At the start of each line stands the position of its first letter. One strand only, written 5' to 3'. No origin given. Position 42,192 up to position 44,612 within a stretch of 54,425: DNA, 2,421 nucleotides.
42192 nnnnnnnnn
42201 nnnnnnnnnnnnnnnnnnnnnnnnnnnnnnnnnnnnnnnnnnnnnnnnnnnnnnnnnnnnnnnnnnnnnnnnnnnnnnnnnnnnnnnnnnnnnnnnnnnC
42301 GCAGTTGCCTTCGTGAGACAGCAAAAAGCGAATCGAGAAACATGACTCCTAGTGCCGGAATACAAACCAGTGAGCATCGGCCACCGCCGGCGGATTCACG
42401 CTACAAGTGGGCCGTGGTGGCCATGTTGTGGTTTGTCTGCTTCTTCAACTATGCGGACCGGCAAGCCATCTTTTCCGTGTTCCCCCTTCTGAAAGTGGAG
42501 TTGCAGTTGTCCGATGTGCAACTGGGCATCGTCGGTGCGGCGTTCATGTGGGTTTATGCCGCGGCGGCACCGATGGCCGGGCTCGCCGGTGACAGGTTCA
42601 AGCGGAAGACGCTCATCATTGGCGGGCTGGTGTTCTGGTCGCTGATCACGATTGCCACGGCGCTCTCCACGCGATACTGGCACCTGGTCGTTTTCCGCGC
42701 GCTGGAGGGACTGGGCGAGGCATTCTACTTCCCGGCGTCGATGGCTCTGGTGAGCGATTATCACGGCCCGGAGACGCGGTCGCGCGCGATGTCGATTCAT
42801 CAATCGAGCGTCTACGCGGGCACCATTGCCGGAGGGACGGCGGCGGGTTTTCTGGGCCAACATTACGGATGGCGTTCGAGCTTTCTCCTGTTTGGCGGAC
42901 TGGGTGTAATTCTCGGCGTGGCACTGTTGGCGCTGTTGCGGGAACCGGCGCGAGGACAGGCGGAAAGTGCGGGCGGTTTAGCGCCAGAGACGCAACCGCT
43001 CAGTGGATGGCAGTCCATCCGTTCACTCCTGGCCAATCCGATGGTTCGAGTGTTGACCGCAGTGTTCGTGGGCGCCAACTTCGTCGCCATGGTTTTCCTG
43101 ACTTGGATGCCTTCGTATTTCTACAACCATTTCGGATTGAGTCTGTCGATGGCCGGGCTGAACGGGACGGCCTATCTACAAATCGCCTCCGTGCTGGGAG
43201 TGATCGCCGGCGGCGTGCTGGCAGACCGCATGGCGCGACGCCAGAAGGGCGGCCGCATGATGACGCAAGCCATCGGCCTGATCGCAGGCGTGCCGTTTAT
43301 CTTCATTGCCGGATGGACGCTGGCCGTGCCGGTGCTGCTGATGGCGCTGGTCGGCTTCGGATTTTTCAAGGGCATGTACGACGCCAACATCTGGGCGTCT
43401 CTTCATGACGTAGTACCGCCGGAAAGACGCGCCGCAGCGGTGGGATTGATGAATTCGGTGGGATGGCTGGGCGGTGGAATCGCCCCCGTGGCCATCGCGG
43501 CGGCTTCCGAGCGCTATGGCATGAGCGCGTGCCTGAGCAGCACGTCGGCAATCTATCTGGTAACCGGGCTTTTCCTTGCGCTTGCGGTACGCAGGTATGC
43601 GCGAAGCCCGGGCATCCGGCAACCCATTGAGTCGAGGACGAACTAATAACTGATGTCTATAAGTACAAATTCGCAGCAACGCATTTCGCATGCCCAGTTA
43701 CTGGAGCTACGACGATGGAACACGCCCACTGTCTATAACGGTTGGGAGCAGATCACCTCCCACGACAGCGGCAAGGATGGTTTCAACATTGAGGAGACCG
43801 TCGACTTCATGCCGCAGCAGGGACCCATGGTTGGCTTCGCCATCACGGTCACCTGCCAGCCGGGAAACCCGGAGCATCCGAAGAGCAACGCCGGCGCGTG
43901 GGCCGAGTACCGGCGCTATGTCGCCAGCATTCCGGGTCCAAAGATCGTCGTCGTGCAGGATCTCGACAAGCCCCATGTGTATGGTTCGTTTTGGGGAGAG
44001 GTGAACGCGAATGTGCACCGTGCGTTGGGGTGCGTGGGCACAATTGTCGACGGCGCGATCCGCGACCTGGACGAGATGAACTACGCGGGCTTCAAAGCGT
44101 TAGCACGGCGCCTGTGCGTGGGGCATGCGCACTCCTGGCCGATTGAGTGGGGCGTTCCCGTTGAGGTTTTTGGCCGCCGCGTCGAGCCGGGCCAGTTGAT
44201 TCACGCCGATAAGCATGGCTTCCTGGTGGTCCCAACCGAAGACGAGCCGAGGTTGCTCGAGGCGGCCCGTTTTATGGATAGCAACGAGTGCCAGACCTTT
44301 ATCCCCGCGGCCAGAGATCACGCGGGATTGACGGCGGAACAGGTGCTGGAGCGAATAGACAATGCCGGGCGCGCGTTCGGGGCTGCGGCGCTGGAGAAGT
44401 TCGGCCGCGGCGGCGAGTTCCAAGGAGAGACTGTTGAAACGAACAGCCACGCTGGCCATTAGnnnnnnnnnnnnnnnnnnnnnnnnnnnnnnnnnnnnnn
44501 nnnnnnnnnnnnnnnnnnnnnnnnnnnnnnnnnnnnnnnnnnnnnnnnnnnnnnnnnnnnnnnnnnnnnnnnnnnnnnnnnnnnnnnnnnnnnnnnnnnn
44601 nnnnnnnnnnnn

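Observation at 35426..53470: Eighteen-kb, ten-gene operon bracketed by paralogous exported flavoproteins and combining a CxxCH protein, DUF1501, three BNR propellers, a sulfatase and a large hydrolase: candidate novel oxidative glycan-processing system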

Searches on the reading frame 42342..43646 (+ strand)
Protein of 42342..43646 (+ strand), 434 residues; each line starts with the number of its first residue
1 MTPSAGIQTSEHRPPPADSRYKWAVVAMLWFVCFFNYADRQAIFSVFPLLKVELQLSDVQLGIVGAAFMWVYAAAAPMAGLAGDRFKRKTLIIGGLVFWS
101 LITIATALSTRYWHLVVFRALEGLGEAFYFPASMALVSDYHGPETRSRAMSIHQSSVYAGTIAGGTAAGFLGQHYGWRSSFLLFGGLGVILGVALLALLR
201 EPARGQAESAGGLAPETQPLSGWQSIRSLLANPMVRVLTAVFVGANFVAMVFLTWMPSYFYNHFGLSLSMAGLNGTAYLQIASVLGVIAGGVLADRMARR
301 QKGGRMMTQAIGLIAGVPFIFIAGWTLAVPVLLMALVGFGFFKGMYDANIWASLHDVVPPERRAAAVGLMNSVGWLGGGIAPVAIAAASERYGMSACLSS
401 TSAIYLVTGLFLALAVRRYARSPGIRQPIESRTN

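Call 4: search_protein_families(library=pfam, proteins=[window:42342-43646:+], max_evalue=0.01)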
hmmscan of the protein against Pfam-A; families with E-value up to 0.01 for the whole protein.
window:42342-43646:+ (434 aa): 4 families
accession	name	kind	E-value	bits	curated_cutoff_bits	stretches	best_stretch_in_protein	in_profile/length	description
PF07690.21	MFS_1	-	4.1e-68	230.3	33.4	2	29-382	1-347/347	Major Facilitator Superfamily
PF00083.30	Sugar_tr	-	6.7e-09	35.6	22.3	1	54-198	41-187/452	Sugar (and other) transporter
PF03137.26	OATP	-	1.3e-07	30.8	25.8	1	223-314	283-374/545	Organic Anion Transporter Polypeptide (OATP) family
PF06779.20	MFS_4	-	0.0002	21.3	26.3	1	46-412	15-362/364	Uncharacterised MFS-type transporter YbfB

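Call 5: search_protein_families(library=ncbifam, proteins=[window:42342-43646:+], max_evalue=0.01)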
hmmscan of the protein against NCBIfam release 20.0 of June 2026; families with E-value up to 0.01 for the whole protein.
window:42342-43646:+ (434 aa): 58 families (the best 25 are shown)
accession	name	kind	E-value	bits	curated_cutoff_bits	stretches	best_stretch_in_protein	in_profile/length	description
TIGR00893.1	2A0114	subfamily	8.7e-55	186.3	395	1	32-414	2-396/399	D-galactonate transporter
TIGR00895.1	2A0115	subfamily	1.4e-38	132.9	418.55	1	18-386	11-395/398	aromatic acid/H+ symport family MFS transporter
TIGR00881.1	2A0104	subfamily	8e-36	123.9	407.75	2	33-317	4-299/379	phosphoglycerate transporter protein PgtP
TIGR00900.1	2A0121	subfamily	1.8e-24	86.7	319.6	1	46-380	21-351/364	H+ Antiporter protein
NF008586.0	PRK11551.1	equivalog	6.5e-23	81.4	410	1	23-420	14-400/406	3-(3-hydroxy-phenyl)propionate transporter MhpT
TIGR00880.1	2_A_01_02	superfamily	6.7e-21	74.9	131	1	67-201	6-140/141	multidrug resistance protein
NF053517.1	HbztTptrPcaK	equivalog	3.4e-20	72.4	770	1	19-204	14-199/437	4-hydroxybenzoate transporter PcaK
NF003024.0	PRK03893.1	subfamily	1.7e-16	60.1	604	2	27-195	24-191/497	sialate:H+ symport family MFS transporter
TIGR00711.1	efflux_EmrB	subfamily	3.3e-16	59.1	230.2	1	31-204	9-182/485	DHA2 family efflux MFS transporter permease subunit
TIGR00892.1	2A0113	subfamily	2.3e-15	56.3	586.1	1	13-416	8-421/455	monocarboxylate transporter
NF033135.1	cmx_cmrA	equivalog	1.6e-13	50.5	400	1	54-340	33-303/374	Cmx/CmrA family chloramphenicol efflux MFS transporter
NF008963.0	PRK12307.1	equivalog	1.4e-12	47.5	637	1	29-410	23-402/426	MFS transporter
NF053757.1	BclibactTpBcbE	equivalog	2.9e-12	46.2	600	1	43-410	21-383/394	bacillibactin exporter BcbE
TIGR00891.1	2A0112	subfamily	3.5e-12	46.1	552.9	2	46-195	34-184/405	sialate:H+ symport family MFS transporter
NF008661.1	PRK11663.1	subfamily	4e-12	45.9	564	1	19-412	22-427/439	MFS transporter family glucose-6-phosphate receptor UhpC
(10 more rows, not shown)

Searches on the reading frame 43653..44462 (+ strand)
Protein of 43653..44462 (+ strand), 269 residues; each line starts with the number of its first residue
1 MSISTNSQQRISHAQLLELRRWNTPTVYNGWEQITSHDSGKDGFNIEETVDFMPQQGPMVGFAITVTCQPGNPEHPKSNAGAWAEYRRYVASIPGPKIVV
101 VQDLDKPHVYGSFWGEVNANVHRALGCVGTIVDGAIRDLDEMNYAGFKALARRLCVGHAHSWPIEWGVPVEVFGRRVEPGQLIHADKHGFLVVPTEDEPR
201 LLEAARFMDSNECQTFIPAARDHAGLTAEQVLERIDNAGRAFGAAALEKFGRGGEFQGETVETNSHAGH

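Call 4: search_protein_families(library=pfam, proteins=[window:43653-44462:+], max_evalue=0.01)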
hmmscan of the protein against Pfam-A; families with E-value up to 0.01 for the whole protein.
window:43653-44462:+ (269 aa): 1 family
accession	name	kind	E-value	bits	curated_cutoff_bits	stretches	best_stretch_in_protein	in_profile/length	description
PF03737.21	RraA-like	-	1.4e-22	81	24.5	1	50-192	21-152/152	Aldolase/RraA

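Call 5: search_protein_families(library=ncbifam, proteins=[window:43653-44462:+], max_evalue=0.01)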
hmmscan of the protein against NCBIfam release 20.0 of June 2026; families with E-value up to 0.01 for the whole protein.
window:43653-44462:+ (269 aa): 8 families
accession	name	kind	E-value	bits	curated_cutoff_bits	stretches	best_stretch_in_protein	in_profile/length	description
NF004850.0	PRK06201.1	subfamily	4e-15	55.9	231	1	52-215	47-199/222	hypothetical protein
NF006731.0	PRK09262.1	equivalog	2.8e-12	46.6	179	1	96-239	82-224/229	4-carboxy-4-hydroxy-2-oxoadipate aldolase/oxaloacetate decarboxylase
NF005442.0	PRK07028.1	equivalog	1.1e-11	44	593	1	58-201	262-393/430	bifunctional hexulose-6-phosphate synthase/ribonuclease regulator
TIGR02798.1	ligK_PcmE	equivalog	1.6e-11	44.2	304.5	1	110-239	88-218/222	4-carboxy-4-hydroxy-2-oxoadipate aldolase/oxaloacetate decarboxylase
NF006093.0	PRK08245.1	subfamily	1.8e-11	43.9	208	1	46-212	36-204/240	hypothetical protein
NF009399.0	PRK12764.1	equivalog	5.8e-09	35.5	444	1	53-197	304-448/501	fumarylacetoacetate hydrolase family protein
TIGR01935.1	NOT-MenG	subfamily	1.3e-05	25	123.8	1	115-192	71-149/150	RraA family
NF006875.0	PRK09372.1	equivalog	1.8e-05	24.5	136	1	119-195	79-156/161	ribonuclease E activity regulator RraA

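Call 25: search_solved_structures(query=window:43653-44462:+, max_evalue=0.01)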
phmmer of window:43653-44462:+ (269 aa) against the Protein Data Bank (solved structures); distinct sequences matched with E-value up to 0.01: 4.
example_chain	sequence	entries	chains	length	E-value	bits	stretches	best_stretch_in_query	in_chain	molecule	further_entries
3k4i_A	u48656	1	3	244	7.4e-09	38.4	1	59-221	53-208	uncharacterized protein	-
3noj_A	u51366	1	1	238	2.7e-06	29.9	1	92-239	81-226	4-carboxy-4-hydroxy-2-oxoadipate aldolase/oxaloacetate decarboxylase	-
5x15_A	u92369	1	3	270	0.0002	23.9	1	98-205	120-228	Putative transferase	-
1j3l_A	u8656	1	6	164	0.00024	23.6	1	125-195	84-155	Demethylmenaquinone Methyltransferase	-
